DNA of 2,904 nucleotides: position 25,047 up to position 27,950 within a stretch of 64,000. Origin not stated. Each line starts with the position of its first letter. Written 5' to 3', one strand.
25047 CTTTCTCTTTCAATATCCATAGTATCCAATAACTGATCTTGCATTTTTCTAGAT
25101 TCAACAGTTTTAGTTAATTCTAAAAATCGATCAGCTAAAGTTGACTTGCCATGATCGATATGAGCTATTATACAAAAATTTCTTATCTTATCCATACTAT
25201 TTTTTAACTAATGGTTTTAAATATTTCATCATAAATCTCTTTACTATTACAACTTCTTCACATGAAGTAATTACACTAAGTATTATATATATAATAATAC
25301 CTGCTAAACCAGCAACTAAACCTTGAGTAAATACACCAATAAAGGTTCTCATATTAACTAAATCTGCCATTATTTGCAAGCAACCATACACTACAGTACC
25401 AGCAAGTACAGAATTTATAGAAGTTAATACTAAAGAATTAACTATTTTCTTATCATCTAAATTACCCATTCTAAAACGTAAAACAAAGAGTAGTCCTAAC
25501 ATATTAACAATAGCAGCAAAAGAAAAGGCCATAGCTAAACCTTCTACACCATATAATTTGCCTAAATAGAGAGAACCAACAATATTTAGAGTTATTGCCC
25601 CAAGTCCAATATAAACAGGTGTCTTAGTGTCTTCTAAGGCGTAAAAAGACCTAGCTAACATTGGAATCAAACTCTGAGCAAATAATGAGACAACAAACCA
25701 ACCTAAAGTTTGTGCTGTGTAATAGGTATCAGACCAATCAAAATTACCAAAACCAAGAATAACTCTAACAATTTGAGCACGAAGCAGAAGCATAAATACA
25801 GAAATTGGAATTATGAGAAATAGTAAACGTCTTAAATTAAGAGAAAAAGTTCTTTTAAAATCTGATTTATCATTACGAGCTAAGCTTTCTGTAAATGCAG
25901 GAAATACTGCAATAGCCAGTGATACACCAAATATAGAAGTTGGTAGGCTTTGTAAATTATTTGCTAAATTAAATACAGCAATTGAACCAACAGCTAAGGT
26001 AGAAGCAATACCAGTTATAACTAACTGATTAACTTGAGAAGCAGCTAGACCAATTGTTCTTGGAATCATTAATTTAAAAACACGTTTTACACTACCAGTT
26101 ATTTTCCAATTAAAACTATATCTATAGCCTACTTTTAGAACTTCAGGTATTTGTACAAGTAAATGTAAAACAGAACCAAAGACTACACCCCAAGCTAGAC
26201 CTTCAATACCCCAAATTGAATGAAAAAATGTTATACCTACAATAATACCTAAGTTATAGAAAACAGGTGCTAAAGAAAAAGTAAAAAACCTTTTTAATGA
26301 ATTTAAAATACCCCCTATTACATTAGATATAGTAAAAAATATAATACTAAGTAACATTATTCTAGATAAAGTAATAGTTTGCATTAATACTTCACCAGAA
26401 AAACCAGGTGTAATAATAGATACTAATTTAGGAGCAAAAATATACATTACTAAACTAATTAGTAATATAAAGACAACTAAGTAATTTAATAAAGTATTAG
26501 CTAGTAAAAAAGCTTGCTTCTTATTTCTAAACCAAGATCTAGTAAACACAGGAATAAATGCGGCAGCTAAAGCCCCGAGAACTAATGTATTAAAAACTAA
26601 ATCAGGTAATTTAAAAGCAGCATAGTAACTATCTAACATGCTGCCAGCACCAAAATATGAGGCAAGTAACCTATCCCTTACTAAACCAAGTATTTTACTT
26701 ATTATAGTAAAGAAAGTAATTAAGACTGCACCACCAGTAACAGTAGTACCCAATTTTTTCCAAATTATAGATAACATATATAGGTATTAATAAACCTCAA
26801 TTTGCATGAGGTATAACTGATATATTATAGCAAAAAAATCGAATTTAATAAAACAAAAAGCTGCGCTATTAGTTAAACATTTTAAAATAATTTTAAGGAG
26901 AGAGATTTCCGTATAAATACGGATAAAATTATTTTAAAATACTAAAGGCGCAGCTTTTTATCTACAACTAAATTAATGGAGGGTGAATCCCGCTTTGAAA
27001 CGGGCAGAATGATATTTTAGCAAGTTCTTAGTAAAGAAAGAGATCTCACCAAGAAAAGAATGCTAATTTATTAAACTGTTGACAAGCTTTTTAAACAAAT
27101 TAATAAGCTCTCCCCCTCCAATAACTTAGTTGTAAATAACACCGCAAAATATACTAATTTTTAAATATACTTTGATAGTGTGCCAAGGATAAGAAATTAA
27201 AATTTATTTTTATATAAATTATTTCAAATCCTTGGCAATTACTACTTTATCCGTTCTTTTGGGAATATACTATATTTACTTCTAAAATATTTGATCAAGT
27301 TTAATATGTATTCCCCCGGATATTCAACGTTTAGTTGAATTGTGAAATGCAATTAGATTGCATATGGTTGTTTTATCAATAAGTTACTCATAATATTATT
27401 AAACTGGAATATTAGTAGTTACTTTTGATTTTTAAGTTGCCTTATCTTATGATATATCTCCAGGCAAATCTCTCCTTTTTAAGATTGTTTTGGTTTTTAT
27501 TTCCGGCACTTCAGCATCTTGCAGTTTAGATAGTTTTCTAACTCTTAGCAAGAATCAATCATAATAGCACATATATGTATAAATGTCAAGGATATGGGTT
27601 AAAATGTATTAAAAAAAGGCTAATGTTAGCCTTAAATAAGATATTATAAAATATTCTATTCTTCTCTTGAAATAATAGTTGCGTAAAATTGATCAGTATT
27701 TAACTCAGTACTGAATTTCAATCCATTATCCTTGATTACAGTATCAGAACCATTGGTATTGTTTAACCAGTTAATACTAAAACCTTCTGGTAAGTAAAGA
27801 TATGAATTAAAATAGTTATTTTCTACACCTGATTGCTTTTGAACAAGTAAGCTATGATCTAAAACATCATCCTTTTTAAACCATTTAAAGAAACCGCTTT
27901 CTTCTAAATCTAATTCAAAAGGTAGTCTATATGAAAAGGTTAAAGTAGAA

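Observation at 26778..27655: ~870-bp hairpin-rich non-coding block with its own strong minus-strand promoter and a terminator-like compound hairpin: candidate structured ncRNA or long regulatory leader upstream of murJ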

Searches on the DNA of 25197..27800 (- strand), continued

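Call 39: search_with_rna_model(model_id=R1, sources=[window, L002, L003, L004, L005, L006, L007, L008, L009, L010, L011, L012, L013, L014, L015, L016, L017, L018, L019, L020, L021, L022, L023, L024, L025, L026, L027, L028, L029, L030, L031, L032, L033, L034, L037, L039, L075, L082, L083, L084, L085, L086, L087, L088, L089, L090, L091, L192, L193, L194, L195, L196, L197, L198, L199, L200, L201, L202, L203, L204, L205, L206, L207, L208, L209, L210, L211], max_evalue=1)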
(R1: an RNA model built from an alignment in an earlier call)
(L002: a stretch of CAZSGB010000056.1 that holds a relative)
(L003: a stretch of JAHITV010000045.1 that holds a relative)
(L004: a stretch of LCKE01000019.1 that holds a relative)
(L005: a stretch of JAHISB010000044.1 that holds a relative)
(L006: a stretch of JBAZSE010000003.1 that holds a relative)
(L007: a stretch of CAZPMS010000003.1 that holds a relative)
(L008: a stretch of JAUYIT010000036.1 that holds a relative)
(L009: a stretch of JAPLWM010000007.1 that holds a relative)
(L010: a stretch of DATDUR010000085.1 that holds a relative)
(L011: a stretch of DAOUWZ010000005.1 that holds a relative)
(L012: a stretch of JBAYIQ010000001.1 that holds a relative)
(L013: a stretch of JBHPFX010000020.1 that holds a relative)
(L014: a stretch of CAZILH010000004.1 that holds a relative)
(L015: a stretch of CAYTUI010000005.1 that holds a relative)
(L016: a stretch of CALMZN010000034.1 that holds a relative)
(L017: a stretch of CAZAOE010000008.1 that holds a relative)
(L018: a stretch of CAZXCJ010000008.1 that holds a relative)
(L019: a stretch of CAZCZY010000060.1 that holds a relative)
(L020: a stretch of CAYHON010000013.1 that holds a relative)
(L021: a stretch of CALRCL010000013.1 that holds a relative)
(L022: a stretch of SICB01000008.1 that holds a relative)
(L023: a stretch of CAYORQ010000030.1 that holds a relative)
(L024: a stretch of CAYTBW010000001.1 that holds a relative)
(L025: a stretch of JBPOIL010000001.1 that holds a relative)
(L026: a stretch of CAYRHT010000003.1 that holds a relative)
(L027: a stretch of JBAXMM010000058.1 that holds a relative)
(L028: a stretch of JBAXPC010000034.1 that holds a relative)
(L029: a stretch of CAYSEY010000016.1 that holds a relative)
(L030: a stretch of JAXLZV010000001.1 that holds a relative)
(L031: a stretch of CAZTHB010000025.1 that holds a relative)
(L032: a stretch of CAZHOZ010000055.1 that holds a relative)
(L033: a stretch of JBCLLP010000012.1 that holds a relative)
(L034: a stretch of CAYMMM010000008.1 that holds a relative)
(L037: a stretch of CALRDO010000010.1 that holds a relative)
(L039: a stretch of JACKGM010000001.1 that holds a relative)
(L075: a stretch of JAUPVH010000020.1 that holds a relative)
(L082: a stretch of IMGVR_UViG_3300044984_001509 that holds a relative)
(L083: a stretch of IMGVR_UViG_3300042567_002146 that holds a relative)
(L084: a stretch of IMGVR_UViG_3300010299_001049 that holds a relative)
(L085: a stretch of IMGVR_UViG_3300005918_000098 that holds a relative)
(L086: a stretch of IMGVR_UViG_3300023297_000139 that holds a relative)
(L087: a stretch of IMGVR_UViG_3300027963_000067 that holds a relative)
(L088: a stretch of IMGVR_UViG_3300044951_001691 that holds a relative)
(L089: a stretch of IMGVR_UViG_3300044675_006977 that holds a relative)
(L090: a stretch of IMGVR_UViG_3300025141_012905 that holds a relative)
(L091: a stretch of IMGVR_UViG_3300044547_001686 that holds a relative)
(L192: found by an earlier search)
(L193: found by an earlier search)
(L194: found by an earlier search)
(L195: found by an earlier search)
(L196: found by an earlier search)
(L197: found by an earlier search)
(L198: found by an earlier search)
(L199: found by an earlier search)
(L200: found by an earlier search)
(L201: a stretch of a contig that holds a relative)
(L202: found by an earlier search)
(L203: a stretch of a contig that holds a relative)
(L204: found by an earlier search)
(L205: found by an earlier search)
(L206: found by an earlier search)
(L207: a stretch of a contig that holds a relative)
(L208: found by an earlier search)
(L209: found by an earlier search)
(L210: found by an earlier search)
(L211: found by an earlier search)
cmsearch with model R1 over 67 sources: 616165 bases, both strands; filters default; matches with E-value up to 1: 26.
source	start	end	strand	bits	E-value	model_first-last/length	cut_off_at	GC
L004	4532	4708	+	180.1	4.9e-44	1-174/174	no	0.41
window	26963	27136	-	168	6.9e-41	1-174/174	no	0.33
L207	534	705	+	151.5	1.4e-36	1-174/174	no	0.35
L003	4627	4816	+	150.8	2.1e-36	1-174/174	no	0.37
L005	4409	4562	+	150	3.3e-36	1-174/174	no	0.36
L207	536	707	-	57.4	4.5e-12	1-174/174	no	0.35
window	26961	27134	+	49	7.1e-10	1-174/174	no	0.33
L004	4534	4710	-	45.6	5.4e-09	1-174/174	no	0.41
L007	3499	3710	+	42.3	3.9e-08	1-174/174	no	0.43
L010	4256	4457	+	41.9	4.9e-08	1-174/174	no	0.44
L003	4629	4818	-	40.3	1.3e-07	1-174/174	no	0.37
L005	4411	4564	-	38.8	3.1e-07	1-174/174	no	0.36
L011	3329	3502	+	36.1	1.6e-06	1-174/174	no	0.27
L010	4258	4459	-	30.4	5e-05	1-174/174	no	0.44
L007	3501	3712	-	29.7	7.4e-05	1-174/174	no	0.43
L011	3331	3504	-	25.3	0.001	1-174/174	no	0.27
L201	7143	7272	+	25.1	0.0012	1-174/174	no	0.61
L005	4259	4359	+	24.6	0.0016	1-174/174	no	0.35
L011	3598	3689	+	24.2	0.002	1-174/174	no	0.38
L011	3601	3690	-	24.2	0.0021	1-174/174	no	0.38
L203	2344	2518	-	22.3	0.0063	1-174/174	no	0.37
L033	8332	8473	-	20.3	0.021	1-174/174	no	0.3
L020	1275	1310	-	14.8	0.56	1-174/174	no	0.33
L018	1437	1476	-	14.4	0.72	76-115/174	no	0.28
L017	1831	1866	-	14.3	0.78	1-174/174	no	0.19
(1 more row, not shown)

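Call 54: search_with_rna_model(model_id=R1, sources=[L212, L213, L214, L215, L216, L217, L218, L219, L220, L221, L222, L223, L224, L225, L203, L207], max_evalue=0.1)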
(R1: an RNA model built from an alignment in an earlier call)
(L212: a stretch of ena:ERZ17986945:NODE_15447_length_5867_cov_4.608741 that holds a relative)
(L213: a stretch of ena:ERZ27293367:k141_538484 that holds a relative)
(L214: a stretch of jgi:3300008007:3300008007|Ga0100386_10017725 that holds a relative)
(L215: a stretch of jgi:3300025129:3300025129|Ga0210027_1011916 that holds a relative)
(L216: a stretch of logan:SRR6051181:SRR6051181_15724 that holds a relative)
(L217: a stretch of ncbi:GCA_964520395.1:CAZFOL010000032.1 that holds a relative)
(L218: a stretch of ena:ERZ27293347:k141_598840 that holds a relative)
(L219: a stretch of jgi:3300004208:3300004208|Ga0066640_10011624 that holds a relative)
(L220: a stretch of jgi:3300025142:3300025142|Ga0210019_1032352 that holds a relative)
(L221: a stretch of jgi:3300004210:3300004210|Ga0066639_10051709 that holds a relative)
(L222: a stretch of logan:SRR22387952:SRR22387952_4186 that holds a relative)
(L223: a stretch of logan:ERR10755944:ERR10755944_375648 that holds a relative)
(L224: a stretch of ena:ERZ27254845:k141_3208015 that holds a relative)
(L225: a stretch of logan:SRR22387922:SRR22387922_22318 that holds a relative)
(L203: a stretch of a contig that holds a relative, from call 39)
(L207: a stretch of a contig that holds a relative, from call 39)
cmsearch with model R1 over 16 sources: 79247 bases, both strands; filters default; matches with E-value up to 0.1: 30.
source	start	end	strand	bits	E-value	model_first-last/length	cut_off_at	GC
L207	534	705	+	151.5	1.8e-37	1-174/174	no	0.35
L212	2647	2819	+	133.8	7.4e-33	1-174/174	no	0.34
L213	2647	2819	+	133.8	7.4e-33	1-174/174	no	0.34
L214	2537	2709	+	133.8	7.4e-33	1-174/174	no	0.34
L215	2517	2689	+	133.8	7.4e-33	1-174/174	no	0.34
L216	2268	2440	+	133.8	7.4e-33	1-174/174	no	0.34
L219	173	329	+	131.6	2.8e-32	1-174/174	no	0.41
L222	2557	2713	+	127.7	2.8e-31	1-174/174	no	0.37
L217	2546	2713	+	99.6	5.8e-24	1-174/174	no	0.38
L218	2176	2343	+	99.6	5.8e-24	1-174/174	no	0.38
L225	2054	2224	+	78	2.6e-18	1-174/174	no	0.38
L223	2272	2452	+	69.3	4.7e-16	1-174/174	no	0.43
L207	536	707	-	57.4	5.8e-13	1-174/174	no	0.35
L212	2649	2821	-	43.5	2.5e-09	1-174/174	no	0.35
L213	2649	2821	-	43.5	2.5e-09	1-174/174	no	0.35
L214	2539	2711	-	43.5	2.5e-09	1-174/174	no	0.35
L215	2519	2691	-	43.5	2.5e-09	1-174/174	no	0.35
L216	2270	2442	-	43.5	2.5e-09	1-174/174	no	0.35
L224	215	422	+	41.3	9.4e-09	1-174/174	no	0.46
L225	2056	2226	-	34.3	6.1e-07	1-174/174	no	0.37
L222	2559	2715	-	32.1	2.3e-06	1-174/174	no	0.37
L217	2548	2715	-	31.9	2.6e-06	1-174/174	no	0.38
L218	2178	2345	-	31.9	2.6e-06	1-174/174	no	0.38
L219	175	331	-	31.1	4.1e-06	1-174/174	no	0.41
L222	2436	2533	+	27.5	3.6e-05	1-174/174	no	0.37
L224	217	424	-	25.1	0.00016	1-174/174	no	0.46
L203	2344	2518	-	22.3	0.00081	1-174/174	no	0.37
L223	2274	2454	-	21.5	0.0013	1-174/174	no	0.43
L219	29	133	+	20.4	0.0025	1-174/174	no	0.31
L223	2119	2150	+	15.2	0.058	1-174/174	no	0.16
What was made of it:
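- On MITE / mobile-element remnant: It is always at the same locus in relatives (calls 39, 54).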

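Call 58: search_with_rna_model(model_id=R1, sources=[window, L212, L207, L004, L003, L005, L217, L219, L222, L223, L225], max_evalue=1e-14, make_alignment=true)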
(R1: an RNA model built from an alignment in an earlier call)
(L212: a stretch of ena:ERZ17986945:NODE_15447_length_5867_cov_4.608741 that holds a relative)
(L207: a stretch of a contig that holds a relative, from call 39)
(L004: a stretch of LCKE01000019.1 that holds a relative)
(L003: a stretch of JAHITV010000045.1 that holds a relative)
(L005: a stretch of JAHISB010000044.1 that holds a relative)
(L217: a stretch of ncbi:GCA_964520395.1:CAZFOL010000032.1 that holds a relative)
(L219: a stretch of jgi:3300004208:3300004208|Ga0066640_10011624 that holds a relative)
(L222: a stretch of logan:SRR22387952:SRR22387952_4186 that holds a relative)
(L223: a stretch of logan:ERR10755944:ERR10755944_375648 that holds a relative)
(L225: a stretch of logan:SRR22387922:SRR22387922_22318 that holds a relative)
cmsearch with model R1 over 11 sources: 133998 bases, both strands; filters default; matches with E-value up to 1e-14: 11.
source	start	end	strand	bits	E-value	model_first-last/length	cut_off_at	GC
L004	4532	4708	+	180.1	1.1e-44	1-174/174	no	0.41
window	26963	27136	-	168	1.5e-41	1-174/174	no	0.33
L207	534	705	+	151.5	3e-37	1-174/174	no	0.35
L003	4627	4816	+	150.8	4.6e-37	1-174/174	no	0.37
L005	4409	4562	+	150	7.2e-37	1-174/174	no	0.36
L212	2647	2819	+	133.8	1.2e-32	1-174/174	no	0.34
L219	173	329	+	131.6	4.7e-32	1-174/174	no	0.41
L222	2557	2713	+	127.7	4.7e-31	1-174/174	no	0.37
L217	2546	2713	+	99.6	9.9e-24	1-174/174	no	0.38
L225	2054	2224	+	78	4.3e-18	1-174/174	no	0.38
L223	2272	2452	+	69.3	8e-16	1-174/174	no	0.43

Alignment A6: 11 matches aligned to the model, 258 columns, each read 5' to 3' on its own strand. Consensus structure (alignment columns), stored with it:
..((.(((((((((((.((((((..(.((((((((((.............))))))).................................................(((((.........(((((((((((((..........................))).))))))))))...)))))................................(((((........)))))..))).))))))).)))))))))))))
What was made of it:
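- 26963..27136 (-): Element 1: a four-way junction. P1 is long (outer pairs reach 27139 / 26958). P2, P3 (loop AUCUCUUUCUU) and P4 (CCCG-loop-CGGG) branch from it. Covariance model R1 scores 168 bits here and 69-180 bits in 10 other loci, with weaker hits (36-42 bits) in 4 more (calls 39, 54, 58).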

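Call 74: build_rna_model(alignment_id=A7, structure=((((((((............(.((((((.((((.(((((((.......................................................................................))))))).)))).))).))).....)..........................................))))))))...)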
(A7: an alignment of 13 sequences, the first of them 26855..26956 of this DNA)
Model R2 built from alignment A7 (13 sequences, 207 columns); structure: as given.
model positions 119; base pairs 26; branch points 0; effective number of sequences 2.13; information 0.59 bits per position. Calibrated on 0.2 Mb of random sequence (short: E-values are rough).
structure used (alignment columns):
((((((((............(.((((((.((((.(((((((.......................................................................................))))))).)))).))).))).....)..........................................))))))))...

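Call 75: search_with_rna_model(model_id=R2, sources=[window, L002, L003, L004, L005, L006, L007, L008, L009, L010, L011, L012, L013, L014, L015, L016, L017, L018, L019, L020, L021, L022, L023, L024, L025, L026, L027, L028, L029, L030, L031, L032, L033, L034, L035, L036, L037, L038, L039, L040, L041, L042, L043, L044, L045, L046, L047, L048, L049, L050, L051, L052, L053, L054, L055, L056, L057, L058, L059, L060, L061, L062, L063, L064, L065, L066, L067, L068, L069, L070, L071, L072, L073, L074, L075, L076, L077, L078, L079, L080, L081, L203, L207, L212, L217, L219, L222, L223, L224, L225], max_evalue=1)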
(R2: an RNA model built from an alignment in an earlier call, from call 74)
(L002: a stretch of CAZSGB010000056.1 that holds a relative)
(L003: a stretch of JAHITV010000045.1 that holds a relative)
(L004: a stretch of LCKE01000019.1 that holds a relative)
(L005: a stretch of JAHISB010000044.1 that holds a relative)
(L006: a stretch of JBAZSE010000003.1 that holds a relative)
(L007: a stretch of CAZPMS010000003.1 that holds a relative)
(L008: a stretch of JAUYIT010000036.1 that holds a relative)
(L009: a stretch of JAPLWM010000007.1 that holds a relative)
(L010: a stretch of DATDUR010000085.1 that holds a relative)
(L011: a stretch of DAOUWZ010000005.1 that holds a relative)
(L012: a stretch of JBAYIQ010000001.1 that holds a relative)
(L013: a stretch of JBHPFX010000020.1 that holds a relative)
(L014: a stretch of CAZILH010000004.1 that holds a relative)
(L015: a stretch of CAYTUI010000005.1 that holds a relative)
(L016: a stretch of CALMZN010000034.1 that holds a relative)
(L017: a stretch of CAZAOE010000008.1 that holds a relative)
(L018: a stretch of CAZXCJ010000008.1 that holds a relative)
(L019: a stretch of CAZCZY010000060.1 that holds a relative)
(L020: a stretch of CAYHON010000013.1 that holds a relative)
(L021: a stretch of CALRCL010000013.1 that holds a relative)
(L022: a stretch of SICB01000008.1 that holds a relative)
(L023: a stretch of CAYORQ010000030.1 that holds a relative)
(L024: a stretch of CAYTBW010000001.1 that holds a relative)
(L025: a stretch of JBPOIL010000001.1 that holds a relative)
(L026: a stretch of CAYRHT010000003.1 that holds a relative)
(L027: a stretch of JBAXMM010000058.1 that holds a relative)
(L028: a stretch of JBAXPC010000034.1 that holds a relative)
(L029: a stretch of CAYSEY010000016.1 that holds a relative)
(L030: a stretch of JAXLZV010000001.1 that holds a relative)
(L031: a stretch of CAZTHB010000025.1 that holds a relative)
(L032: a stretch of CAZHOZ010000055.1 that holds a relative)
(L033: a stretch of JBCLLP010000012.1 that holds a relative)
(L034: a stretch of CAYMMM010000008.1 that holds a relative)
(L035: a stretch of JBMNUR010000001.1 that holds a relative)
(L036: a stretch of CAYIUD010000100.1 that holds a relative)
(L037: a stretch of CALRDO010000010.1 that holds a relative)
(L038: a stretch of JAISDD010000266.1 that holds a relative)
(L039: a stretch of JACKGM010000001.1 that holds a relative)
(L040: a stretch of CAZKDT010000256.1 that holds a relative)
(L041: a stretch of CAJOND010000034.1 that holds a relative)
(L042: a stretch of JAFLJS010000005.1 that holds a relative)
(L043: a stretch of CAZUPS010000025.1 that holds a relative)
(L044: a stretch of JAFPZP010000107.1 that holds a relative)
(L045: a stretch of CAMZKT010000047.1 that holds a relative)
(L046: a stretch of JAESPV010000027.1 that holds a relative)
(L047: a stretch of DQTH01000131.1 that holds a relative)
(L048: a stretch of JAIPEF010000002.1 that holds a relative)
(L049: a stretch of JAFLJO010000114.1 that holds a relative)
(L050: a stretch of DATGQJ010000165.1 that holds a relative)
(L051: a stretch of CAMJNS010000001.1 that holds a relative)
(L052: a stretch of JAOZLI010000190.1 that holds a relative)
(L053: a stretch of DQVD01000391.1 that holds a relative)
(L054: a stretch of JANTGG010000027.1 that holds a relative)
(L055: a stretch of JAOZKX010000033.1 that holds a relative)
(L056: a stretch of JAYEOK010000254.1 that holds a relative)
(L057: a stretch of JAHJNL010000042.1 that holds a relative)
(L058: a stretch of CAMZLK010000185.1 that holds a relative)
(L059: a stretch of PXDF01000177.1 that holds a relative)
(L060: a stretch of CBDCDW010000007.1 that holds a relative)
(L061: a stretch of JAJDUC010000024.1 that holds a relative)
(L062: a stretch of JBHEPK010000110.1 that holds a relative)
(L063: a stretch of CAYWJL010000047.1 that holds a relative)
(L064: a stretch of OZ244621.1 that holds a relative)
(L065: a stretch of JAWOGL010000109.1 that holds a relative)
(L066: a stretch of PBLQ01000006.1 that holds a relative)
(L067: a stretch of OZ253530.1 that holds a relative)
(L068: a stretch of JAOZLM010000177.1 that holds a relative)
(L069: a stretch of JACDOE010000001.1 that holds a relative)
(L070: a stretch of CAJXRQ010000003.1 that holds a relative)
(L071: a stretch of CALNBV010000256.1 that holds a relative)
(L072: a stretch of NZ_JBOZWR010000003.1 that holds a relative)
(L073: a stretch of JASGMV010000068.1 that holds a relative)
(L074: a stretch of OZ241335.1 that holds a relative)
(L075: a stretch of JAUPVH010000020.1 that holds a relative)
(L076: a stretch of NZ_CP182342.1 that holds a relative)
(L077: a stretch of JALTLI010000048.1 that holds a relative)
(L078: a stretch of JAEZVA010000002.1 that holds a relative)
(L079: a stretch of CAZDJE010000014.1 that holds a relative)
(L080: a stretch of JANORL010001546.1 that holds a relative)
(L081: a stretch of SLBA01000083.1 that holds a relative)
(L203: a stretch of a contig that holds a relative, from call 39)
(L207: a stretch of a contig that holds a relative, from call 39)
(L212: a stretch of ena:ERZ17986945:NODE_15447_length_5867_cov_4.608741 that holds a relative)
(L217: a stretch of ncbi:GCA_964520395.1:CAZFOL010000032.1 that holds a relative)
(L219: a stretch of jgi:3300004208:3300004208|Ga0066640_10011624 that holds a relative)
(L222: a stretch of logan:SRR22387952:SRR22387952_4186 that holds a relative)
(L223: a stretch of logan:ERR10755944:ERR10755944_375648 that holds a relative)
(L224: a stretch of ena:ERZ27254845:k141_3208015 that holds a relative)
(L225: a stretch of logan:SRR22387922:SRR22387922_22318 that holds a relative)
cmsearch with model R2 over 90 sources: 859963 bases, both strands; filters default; matches with E-value up to 1: 27.
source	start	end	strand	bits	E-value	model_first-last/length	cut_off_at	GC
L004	4800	4911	+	110.8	1e-18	1-119/119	no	0.41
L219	469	585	+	110.5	1.2e-18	1-119/119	no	0.46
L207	750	861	+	110.2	1.4e-18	1-119/119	no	0.4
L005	4754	4871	+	109.2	2.1e-18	1-119/119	no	0.34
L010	4529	4652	+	107.5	4.6e-18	1-119/119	no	0.42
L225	2291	2401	+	105.3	1.3e-17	1-119/119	no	0.35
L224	550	678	+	100.8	1e-16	1-119/119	no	0.36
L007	3731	3856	+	99.9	1.6e-16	1-119/119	no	0.4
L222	2785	2926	+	93.8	2.6e-15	1-119/119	no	0.39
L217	2788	2936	+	89.9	1.6e-14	1-119/119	no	0.46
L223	2507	2695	+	82.6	4.4e-13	1-119/119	no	0.35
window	26855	26956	-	69.3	2e-10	1-119/119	no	0.26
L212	2826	2926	+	66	9.5e-10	1-119/119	no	0.27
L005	4751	4868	-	50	1.5e-06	1-119/119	no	0.34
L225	2288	2398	-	47.9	4e-06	1-119/119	no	0.35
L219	466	582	-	45.3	1.3e-05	1-119/119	no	0.46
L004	4797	4908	-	43.1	3.6e-05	1-119/119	no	0.41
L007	3728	3853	-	41.4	7.9e-05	1-119/119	no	0.4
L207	747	858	-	41.4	7.9e-05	1-119/119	no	0.4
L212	2823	2923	-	39.9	0.00016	1-119/119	no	0.28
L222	2782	2923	-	38.7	0.00027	1-119/119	no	0.4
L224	547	675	-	37.9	0.0004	1-119/119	no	0.37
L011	3933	4042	+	32.9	0.004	1-119/119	no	0.53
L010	4526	4649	-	28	0.038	1-119/119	no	0.44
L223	2504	2692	-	24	0.24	1-119/119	no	0.35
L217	2785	2892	-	22.9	0.4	1-119/119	no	0.42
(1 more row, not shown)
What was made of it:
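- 26855..26956 (-): Element 2: a rod-like hairpin topped by a three-way junction. It is closed by the stem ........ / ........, which is followed by a U-run (to about 26847), so it is terminator-like. Covariance model R2 scores 69 bits here and 66-111 bits in 12 homologues (call 75).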
